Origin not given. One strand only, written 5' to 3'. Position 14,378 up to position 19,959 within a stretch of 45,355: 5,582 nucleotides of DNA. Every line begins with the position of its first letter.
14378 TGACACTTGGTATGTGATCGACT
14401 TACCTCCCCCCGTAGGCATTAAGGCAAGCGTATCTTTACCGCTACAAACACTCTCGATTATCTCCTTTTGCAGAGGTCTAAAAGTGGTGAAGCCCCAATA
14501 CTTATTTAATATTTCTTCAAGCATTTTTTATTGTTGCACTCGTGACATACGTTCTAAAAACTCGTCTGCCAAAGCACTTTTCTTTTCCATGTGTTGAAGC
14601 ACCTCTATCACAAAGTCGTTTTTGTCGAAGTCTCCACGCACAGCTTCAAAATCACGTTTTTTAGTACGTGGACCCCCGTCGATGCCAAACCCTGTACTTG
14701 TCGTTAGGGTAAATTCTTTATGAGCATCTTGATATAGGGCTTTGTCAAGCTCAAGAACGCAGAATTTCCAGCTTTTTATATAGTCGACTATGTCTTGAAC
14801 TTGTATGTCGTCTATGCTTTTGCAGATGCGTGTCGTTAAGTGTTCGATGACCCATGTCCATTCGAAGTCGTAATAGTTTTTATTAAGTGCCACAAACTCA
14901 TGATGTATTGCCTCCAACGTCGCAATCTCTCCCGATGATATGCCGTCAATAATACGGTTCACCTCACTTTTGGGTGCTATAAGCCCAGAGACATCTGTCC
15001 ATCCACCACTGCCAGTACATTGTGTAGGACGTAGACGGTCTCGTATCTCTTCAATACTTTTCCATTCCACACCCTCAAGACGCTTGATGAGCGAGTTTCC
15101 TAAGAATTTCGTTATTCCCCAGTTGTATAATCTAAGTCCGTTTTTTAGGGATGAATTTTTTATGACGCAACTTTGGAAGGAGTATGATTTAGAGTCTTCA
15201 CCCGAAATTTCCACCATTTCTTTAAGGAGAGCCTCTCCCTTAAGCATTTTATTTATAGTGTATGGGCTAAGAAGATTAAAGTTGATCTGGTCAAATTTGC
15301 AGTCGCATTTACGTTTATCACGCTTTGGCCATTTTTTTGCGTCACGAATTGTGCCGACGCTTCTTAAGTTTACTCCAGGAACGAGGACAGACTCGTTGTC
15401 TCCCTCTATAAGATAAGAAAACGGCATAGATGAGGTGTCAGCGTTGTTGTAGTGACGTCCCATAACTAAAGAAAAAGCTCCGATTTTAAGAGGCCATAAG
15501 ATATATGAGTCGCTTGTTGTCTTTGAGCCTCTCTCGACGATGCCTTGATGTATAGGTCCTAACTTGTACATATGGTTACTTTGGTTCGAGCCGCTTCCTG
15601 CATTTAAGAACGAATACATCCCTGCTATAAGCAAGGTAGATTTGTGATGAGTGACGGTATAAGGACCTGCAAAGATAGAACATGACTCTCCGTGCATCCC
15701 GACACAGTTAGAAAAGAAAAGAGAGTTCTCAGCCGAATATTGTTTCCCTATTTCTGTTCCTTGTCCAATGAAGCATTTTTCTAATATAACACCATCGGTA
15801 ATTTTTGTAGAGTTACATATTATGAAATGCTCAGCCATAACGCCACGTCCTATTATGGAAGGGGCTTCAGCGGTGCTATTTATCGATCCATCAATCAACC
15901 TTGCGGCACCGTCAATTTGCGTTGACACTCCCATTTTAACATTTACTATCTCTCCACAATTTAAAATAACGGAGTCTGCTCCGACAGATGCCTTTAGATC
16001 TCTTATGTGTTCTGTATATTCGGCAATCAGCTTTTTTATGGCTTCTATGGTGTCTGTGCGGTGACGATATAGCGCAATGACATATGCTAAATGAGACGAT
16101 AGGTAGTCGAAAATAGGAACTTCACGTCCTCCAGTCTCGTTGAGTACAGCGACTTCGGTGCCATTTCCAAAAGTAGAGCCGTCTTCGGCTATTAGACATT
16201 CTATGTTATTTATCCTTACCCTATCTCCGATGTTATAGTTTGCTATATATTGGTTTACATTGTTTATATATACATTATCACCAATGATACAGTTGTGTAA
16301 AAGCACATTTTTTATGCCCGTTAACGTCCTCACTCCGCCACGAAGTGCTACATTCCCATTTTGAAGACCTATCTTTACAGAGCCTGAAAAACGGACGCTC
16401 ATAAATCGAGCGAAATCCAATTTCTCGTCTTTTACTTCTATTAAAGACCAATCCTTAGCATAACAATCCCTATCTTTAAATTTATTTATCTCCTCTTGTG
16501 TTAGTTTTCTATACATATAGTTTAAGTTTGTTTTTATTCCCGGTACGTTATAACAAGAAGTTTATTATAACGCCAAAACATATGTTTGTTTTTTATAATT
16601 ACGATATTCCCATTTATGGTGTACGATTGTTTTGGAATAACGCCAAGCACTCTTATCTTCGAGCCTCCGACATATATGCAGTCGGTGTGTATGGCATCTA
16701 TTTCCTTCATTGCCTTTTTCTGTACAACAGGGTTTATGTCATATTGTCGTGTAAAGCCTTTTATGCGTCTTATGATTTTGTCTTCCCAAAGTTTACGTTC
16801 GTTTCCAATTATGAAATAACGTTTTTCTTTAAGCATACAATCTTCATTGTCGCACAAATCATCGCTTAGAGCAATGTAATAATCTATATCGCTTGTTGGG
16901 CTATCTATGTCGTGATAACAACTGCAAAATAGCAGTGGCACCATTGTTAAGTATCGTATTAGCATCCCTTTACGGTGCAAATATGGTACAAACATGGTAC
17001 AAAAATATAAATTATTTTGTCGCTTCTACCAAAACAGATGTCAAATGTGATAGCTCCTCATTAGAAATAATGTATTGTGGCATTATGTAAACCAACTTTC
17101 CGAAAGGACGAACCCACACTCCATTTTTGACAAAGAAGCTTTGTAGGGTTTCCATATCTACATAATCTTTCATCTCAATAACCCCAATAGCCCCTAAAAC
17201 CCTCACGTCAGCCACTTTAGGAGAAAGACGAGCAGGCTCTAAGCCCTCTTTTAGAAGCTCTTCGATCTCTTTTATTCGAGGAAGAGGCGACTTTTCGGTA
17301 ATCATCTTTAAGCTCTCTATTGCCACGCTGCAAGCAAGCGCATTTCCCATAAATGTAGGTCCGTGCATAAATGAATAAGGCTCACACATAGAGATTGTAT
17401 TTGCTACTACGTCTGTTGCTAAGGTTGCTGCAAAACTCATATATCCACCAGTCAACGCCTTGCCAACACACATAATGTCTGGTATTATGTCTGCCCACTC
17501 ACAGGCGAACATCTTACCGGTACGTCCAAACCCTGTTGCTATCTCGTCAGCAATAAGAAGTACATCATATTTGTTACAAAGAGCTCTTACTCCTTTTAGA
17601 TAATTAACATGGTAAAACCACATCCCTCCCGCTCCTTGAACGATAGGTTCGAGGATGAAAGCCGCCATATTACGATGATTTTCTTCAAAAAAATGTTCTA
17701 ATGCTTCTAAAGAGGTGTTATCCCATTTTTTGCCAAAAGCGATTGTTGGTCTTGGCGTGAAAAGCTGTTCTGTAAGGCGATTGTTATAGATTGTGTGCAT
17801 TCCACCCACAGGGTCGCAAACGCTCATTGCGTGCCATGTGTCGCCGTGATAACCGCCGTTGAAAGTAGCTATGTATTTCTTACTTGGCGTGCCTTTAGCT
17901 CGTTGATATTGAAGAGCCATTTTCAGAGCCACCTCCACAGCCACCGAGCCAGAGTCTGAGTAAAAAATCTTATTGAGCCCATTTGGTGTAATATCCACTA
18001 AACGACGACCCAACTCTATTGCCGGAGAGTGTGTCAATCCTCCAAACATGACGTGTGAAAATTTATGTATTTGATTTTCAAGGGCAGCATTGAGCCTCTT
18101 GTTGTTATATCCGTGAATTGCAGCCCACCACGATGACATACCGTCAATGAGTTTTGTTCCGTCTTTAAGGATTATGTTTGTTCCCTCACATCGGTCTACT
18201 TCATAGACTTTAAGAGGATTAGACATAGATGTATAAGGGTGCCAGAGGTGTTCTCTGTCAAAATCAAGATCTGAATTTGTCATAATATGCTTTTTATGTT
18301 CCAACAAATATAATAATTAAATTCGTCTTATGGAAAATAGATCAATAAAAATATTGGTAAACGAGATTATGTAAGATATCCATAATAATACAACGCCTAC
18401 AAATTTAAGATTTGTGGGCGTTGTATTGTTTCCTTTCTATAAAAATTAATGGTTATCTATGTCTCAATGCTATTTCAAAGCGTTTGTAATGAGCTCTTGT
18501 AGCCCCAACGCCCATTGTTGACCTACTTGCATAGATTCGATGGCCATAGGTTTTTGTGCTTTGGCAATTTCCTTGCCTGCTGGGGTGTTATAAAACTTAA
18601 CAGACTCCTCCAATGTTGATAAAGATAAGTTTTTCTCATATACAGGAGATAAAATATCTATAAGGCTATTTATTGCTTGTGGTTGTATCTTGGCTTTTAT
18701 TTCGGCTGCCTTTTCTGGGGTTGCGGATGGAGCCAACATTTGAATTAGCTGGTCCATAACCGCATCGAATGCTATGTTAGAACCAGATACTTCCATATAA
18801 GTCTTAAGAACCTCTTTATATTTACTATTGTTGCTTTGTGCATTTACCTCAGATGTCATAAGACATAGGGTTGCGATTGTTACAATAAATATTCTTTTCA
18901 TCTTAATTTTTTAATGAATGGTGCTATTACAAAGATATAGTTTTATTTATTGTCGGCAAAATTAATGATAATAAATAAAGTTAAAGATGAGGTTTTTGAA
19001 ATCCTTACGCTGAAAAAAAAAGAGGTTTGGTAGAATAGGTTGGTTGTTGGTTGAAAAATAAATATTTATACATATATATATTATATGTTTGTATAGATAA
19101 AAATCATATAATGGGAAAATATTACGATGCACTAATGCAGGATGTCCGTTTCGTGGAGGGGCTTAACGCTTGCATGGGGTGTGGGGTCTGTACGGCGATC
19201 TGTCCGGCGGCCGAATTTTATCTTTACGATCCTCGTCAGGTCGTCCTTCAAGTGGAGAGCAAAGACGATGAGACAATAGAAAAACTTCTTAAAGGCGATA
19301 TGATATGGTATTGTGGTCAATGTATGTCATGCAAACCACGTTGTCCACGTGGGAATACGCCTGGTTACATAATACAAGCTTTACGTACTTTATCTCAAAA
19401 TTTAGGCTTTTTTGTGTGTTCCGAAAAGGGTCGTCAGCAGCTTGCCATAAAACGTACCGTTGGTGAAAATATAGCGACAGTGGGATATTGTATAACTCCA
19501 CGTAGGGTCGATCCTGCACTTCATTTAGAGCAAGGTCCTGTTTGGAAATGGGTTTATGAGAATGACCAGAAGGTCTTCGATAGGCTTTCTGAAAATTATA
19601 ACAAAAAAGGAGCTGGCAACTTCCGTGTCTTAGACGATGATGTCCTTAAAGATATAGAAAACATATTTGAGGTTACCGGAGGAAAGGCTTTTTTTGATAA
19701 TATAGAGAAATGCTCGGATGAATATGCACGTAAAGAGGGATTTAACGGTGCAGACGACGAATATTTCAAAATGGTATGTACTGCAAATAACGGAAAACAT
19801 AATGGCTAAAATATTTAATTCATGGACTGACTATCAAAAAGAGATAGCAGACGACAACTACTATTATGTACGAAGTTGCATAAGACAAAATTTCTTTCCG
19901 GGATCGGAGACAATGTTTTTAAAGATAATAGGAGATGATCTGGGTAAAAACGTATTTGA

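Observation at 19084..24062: Five-gene Hdr-like / DsrMK-like membrane redox operon with no recognisable substrate-carrier or partner genes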

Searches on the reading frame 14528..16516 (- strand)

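Call 9: search_protein_families(library=pfam, proteins=[window:14528-16516:-], max_evalue=0.00001)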
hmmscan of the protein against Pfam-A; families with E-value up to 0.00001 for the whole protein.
window:14528-16516:- (662 aa): 2 families
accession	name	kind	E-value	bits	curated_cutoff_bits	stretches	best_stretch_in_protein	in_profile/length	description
PF16314.11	DUF4954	-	1.9e-204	679.7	26.2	1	2-434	1-432/433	Domain of unknown function (DUF4954)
PF20683.2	DUF6819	-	2.7e-59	200.1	23.5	1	488-657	2-171/171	Domain of unknown function (DUF6819)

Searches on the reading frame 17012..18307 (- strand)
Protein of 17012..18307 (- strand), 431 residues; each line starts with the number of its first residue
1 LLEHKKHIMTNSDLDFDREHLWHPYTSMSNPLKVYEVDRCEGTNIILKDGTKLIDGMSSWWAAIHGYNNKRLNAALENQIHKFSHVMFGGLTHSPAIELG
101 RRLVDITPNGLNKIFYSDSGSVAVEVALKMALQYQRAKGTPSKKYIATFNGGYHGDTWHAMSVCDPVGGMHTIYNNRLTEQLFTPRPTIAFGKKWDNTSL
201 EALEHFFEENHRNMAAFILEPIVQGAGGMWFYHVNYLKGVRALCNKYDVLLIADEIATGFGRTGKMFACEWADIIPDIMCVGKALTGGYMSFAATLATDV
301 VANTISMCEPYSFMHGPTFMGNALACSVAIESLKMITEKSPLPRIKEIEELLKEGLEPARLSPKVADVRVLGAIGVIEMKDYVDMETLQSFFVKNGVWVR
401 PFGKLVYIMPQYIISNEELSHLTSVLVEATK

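Call 9: search_protein_families(library=pfam, proteins=[window:17012-18307:-], max_evalue=0.00001)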
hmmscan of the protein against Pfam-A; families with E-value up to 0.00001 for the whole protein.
window:17012-18307:- (431 aa): 1 family
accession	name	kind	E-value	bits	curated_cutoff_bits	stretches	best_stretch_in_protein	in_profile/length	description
PF00202.27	Aminotran_3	-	4.4e-120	401.5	30.5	1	35-429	11-402/403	Aminotransferase class-III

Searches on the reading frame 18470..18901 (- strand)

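Call 9: search_protein_families(library=pfam, proteins=[window:18470-18901:-], max_evalue=0.00001)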
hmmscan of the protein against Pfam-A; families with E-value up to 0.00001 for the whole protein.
window:18470-18901:- (143 aa): 1 family
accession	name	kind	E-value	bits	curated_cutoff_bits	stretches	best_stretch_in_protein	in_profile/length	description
PF09832.14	DUF2059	-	7.8e-14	51.9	23.6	1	79-135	2-58/60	Uncharacterized protein conserved in bacteria (DUF2059)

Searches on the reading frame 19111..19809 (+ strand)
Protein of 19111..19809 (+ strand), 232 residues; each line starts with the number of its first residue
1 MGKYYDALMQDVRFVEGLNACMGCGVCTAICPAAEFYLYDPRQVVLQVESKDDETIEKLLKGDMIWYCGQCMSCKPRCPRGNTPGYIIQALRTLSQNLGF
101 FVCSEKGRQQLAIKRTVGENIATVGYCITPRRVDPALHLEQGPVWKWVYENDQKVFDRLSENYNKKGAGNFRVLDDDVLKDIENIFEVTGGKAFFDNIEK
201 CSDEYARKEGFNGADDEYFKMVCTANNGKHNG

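Call 4: search_protein_families(library=pfam, proteins=[window:19111-19809:+], max_evalue=0.01)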
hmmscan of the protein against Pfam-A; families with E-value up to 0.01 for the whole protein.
window:19111-19809:+ (232 aa): 10 families
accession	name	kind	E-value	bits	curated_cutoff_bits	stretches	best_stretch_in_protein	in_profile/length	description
PF13183.11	Fer4_8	-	4.8e-10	40.3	27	1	18-81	2-67/68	4Fe-4S dicluster domain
PF13534.11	Fer4_17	-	3.6e-08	34.3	22.2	1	20-81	1-59/61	4Fe-4S dicluster domain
PF13187.11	Fer4_9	-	2.1e-07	31.3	27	1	20-81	1-50/52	4Fe-4S dicluster domain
PF13484.11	Fer4_16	-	1.8e-06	29.1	30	0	19-33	51-65/66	4Fe-4S double cluster binding domain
PF12838.12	Fer4_7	-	1.9e-05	25.5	27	1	21-81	2-51/52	4Fe-4S dicluster domain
PF13237.11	Fer4_10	-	3.3e-05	24.2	25.5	1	18-79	6-53/53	4Fe-4S dicluster domain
PF12797.12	Fer4_2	-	0.0012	19.1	24.5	1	18-33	7-22/22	4Fe-4S binding domain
PF12800.12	Fer4_4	-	0.0018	18.9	24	1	19-33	2-16/17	4Fe-4S binding domain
PF25160.1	LdpA_Fe-S-bd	-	0.0069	16.6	27.6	1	19-34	26-41/49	LdpA Fe-S cluster-binding domain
PF14697.11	Fer4_21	-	0.0075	16.8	35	0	19-33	39-53/59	4Fe-4S dicluster domain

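Call 5: search_protein_families(library=ncbifam, proteins=[window:19111-19809:+], max_evalue=0.01)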
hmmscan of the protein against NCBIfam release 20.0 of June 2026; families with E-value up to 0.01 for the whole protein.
window:19111-19809:+ (232 aa): 27 families (the best 25 are shown)
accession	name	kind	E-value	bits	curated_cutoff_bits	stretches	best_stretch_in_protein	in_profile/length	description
NF041779.1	hetero_SS_HdrC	equivalog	5.4e-24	84.8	350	1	17-151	29-153/198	ferredoxin:CoB-CoM heterodisulfide reductase subunit HdrC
NF041890.1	hdrC_Methbact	equivalog_domain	3.4e-19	69.2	270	1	8-193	16-185/192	ferredoxin:CoB-CoM heterodisulfide reductase subunit HdrC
TIGR03290.1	CoB_CoM_SS_C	equivalog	9.2e-15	54.9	160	1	19-113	2-93/144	CoB--CoM heterodisulfide reductase subunit C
NF038018.1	qmoC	equivalog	2e-10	40.7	300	1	17-94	16-90/360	quinone-interacting membrane-bound oxidoreductase complex subunit QmoC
NF004616.0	PRK05950.1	subfamily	1.9e-06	27.2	228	1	11-93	139-231/238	succinate dehydrogenase iron-sulfur subunit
NF004898.0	PRK06259.1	equivalog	4.8e-06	25.5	385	1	9-102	124-223/488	fumarate reductase (CoM/CoB) subunit TfrB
TIGR00384.1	dhsB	subfamily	6.5e-06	25.8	88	1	12-92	133-222/222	succinate dehydrogenase and fumarate reductase iron-sulfur protein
NF009226.0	PRK12576.1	equivalog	6.7e-06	25.6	344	1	20-96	155-238/317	succinate dehydrogenase/fumarate reductase iron-sulfur subunit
NF008369.0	PRK11168.1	equivalog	7.7e-06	25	278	1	17-92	9-84/401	anaerobic glycerol-3-phosphate dehydrogenase subunit C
TIGR01971.1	NuoI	subfamily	1.6e-05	24.5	113.05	1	13-80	36-95/121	NADH-quinone oxidoreductase, chain I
NF006808.0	PRK09326.1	equivalog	0.00022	20.2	444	1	19-97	12-82/341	F420H2 dehydrogenase subunit F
NF040616.1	F420_dehyd_FpoF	exception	0.00024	20.2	475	1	19-92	11-76/337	F420H2 dehydrogenase subunit FpoF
TIGR03379.1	glycerol3P_GlpC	equivalog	0.0003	19.6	279.9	1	18-93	4-79/397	anaerobic glycerol-3-phosphate dehydrogenase subunit GlpC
NF038196.1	ferrodoxin_EFR1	subfamily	0.00056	20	75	0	10-35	176-200/242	EFR1 family ferrodoxin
TIGR00314.1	cdhA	equivalog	0.00084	17.2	781.3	1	5-82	385-453/784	CO dehydrogenase/acetyl-CoA synthase complex subunit alpha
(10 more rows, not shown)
